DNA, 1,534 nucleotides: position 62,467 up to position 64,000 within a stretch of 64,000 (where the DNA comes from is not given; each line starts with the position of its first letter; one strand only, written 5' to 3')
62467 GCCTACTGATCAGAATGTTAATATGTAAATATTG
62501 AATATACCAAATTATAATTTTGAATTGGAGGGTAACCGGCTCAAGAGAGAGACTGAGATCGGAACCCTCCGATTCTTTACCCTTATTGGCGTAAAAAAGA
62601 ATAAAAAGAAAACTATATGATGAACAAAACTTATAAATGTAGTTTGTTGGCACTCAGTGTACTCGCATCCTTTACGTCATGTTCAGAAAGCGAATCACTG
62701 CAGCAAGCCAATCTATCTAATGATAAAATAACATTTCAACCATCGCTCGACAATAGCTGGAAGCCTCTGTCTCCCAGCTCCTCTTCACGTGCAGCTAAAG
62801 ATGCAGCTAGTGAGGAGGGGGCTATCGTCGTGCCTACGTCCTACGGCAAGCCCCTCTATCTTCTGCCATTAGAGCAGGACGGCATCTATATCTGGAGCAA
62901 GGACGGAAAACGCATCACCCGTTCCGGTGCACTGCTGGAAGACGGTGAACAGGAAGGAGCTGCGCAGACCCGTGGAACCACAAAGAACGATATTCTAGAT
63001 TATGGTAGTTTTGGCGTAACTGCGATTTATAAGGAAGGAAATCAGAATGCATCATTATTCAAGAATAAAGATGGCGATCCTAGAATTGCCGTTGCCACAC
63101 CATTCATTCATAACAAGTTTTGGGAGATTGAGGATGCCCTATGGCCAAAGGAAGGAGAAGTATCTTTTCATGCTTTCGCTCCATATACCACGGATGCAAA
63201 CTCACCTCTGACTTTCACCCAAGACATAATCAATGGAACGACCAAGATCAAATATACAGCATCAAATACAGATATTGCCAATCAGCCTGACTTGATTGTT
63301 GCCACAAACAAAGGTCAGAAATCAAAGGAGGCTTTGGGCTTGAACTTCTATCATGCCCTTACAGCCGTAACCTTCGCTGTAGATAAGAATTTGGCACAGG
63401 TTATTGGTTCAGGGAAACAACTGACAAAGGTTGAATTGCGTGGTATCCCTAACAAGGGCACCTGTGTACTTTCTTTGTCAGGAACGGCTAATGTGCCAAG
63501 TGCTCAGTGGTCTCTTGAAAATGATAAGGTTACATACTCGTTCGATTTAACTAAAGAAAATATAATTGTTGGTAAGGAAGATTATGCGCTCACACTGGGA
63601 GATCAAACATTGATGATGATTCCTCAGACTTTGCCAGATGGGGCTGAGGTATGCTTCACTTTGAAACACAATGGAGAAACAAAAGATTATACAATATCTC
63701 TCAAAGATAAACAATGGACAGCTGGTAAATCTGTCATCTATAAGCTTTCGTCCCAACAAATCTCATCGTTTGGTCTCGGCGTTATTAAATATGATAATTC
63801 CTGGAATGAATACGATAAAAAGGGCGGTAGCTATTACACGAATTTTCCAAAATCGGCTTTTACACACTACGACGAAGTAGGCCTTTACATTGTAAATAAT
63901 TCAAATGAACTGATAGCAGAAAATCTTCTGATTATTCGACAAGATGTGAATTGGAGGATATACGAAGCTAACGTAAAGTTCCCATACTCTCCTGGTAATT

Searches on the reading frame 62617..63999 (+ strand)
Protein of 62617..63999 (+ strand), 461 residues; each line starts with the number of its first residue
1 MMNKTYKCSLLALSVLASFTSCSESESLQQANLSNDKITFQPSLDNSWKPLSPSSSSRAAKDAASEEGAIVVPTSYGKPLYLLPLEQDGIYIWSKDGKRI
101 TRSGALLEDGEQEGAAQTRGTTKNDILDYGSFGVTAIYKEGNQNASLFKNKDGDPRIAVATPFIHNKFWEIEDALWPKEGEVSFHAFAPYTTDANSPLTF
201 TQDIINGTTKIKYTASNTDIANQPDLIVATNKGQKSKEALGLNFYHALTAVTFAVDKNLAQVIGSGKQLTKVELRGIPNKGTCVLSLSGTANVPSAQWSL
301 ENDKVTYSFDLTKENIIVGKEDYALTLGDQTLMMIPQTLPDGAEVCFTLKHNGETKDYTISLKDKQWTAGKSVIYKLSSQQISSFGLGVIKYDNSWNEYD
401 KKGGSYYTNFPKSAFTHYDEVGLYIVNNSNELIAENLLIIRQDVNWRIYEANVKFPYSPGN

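Call 43: search_protein_families(library=ncbifam, proteins=[window:62617-63999:+], max_evalue=0.001)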
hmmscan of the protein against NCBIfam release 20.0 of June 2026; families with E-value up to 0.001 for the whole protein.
window:62617-63999:+ (461 aa): 0 families

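Call 44: search_protein_families(library=pfam, proteins=[window:62617-63999:+], max_evalue=0.01)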
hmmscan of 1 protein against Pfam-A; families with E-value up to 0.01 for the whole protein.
window:62617-63999:+ (461 aa): 1 family
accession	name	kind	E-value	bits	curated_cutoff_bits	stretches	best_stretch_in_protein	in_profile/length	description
PF13149.12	Mfa_like_1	-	1.3e-22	81.5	27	1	118-380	1-232/246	Fimbrillin-like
